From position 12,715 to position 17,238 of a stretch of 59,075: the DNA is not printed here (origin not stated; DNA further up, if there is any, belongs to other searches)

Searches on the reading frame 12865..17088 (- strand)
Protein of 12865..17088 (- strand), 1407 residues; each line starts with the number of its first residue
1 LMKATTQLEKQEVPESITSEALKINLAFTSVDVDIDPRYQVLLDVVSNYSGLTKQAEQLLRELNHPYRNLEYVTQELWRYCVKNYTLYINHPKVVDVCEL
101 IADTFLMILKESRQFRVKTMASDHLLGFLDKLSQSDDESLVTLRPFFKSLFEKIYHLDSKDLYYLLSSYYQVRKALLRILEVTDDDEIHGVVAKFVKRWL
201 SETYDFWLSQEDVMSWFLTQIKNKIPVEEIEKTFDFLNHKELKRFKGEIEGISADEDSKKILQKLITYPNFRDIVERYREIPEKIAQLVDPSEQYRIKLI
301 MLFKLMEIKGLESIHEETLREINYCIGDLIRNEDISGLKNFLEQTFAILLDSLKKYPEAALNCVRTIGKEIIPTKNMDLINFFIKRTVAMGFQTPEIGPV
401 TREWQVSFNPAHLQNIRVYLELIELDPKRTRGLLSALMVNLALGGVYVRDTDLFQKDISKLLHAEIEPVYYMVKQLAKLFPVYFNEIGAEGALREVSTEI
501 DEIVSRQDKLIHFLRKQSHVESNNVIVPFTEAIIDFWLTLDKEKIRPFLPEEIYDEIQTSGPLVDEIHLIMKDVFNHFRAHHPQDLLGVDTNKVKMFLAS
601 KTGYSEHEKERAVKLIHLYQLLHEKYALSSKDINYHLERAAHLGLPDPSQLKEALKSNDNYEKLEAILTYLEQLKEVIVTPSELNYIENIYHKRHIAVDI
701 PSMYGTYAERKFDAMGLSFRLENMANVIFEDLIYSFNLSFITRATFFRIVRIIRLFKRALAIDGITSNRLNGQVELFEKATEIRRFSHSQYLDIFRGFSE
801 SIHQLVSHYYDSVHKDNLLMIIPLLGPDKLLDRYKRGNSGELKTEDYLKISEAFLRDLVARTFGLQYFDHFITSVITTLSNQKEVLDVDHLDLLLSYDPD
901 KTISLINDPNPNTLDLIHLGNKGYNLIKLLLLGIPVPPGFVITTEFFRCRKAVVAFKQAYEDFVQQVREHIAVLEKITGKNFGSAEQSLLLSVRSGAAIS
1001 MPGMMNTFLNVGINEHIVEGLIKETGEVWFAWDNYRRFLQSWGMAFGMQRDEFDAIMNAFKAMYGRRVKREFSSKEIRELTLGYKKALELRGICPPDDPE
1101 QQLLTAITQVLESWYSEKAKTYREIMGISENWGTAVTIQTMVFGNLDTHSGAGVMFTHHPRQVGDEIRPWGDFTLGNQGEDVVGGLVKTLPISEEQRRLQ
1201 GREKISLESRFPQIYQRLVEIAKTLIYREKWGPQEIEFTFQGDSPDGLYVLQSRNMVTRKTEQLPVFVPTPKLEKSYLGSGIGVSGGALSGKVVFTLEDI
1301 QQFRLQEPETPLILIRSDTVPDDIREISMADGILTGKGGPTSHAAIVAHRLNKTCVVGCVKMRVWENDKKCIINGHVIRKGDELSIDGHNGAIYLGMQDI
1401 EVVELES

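Call 70: search_protein_families(library=pfam, proteins=[window:12865-17088:-], max_evalue=0.001)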
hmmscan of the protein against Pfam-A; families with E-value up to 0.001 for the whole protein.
window:12865-17088:- (1407 aa): 2 families
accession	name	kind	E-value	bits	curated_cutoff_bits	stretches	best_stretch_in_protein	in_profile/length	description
PF01326.24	PPDK_N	-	6.8e-33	114.8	27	1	962-1189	76-217/328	Pyruvate phosphate dikinase, AMP/ATP-binding domain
PF00391.29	PEP-utilizers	-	7.6e-18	64.3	23.1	1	1311-1391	4-72/72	PEP-utilising enzyme, mobile domain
